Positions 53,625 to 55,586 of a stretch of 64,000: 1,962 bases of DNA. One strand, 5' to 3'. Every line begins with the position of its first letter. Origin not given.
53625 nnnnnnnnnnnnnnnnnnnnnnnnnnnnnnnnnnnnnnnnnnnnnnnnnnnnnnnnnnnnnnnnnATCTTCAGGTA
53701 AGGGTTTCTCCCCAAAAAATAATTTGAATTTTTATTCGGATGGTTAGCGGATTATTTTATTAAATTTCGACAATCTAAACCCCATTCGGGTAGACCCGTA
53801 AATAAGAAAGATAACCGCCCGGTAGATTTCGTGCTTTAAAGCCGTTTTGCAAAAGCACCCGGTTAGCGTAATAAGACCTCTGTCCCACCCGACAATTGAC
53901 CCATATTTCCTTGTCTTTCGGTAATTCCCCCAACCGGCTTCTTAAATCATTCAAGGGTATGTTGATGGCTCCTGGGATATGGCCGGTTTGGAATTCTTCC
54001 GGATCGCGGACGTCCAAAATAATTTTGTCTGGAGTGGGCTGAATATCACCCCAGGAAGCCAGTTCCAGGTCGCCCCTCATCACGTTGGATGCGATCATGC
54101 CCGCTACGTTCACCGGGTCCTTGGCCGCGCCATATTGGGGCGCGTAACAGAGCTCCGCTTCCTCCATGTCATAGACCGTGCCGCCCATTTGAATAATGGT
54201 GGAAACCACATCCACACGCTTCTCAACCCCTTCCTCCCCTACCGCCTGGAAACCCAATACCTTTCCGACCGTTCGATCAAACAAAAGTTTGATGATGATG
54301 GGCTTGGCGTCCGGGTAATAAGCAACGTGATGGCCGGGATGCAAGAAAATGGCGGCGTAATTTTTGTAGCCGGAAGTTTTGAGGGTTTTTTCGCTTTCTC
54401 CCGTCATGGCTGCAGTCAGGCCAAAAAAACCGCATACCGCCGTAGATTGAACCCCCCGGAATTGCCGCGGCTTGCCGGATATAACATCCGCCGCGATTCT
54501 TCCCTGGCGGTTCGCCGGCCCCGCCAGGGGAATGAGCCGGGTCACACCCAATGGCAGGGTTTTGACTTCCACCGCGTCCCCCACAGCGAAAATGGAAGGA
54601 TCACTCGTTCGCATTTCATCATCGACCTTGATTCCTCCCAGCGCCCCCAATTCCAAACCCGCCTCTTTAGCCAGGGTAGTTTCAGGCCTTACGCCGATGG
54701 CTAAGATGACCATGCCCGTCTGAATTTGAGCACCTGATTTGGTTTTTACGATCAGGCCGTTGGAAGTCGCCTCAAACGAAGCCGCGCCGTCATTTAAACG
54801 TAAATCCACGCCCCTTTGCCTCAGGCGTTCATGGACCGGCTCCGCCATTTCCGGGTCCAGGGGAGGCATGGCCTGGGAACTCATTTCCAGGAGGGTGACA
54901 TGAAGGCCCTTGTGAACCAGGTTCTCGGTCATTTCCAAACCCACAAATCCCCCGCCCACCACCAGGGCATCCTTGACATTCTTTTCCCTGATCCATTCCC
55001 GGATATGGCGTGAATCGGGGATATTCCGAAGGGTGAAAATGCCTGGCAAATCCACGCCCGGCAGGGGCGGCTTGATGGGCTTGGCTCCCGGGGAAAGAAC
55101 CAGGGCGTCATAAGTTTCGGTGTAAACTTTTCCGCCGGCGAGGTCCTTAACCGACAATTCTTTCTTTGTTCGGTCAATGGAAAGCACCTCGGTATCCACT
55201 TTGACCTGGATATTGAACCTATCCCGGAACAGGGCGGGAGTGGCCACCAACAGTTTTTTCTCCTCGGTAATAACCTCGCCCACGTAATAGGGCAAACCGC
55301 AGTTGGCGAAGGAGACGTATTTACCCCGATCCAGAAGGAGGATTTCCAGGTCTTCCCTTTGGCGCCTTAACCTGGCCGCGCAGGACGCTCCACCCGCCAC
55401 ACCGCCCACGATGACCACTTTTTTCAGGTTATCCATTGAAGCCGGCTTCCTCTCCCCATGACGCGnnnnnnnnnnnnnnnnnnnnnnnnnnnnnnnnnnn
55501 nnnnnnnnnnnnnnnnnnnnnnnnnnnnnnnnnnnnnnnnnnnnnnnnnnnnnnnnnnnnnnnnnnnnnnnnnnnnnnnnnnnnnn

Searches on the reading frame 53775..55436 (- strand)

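Call 78: search_protein_families(library=ncbifam, proteins=[window:53775-55436:-], max_evalue=0.0001)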
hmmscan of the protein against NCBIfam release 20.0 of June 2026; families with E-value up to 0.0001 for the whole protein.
window:53775-55436:- (553 aa): 63 families (the best 25 are shown)
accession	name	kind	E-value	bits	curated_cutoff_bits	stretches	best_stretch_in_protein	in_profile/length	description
TIGR03385.1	CoA_CoA_reduc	equivalog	1.1e-141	472.6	578.8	1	6-446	1-439/439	CoA-disulfide reductase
NF007123.0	PRK09564.1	equivalog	1.9e-105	353.2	458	1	5-449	1-443/444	CoA-disulfide reductase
NF010037.0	PRK13512.1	equivalog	2.4e-102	343.1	394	1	5-448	2-436/438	CoA-disulfide reductase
NF046103.1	NOXase_Strep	equivalog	2.1e-64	218.1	600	1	6-446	1-438/442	H2O-forming NADH oxidase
TIGR02374.1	nitri_red_nirB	equivalog_domain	1.8e-45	155.7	578.35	1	8-355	2-339/794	nitrite reductase large subunit NirB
NF042949.2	3PPDioc_HcaD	equivalog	9.4e-43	146.4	450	1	5-321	2-307/386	3-phenylpropionate/cinnamic acid dioxygenase ferredoxin--NAD(+) reductase subunit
NF045765.1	PhenlGlyoxDHPadH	equivalog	9.7e-43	146.6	475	1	7-351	5-341/416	NADH-dependent phenylglyoxylate dehydrogenase subunit epsilon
NF003437.0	PRK04965.1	equivalog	3.9e-42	144.6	392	1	5-292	3-278/378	NADH:flavorubredoxin reductase NorW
TIGR01350.1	lipoamide_DH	equivalog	7.4e-36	123.8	408.8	1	91-426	116-435/461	dihydrolipoyl dehydrogenase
NF007286.0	PRK09754.1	equivalog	1.4e-34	119.6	447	1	5-321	4-308/400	phenylpropionate dioxygenase ferredoxin reductase subunit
NF041682.1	ant_diox_AndAa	equivalog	4.1e-32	111.4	650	1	6-317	5-307/406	anthranilate 1,2-dioxygenase system ferredoxin--NAD(+) reductase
TIGR02053.1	MerA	equivalog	7.6e-30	104.3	454.45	1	92-431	117-439/465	mercury(II) reductase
NF003585.0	PRK05249.1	equivalog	5.8e-29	101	465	1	91-422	122-434/464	Si-specific NAD(P)(+) transhydrogenase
NF011565.0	PRK14989.1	subfamily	7.6e-29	100.3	883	1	6-360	6-346/847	nitrite reductase large subunit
TIGR01424.1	gluta_reduc_2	equivalog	5e-26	91.3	606.05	1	100-425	124-429/446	glutathione-disulfide reductase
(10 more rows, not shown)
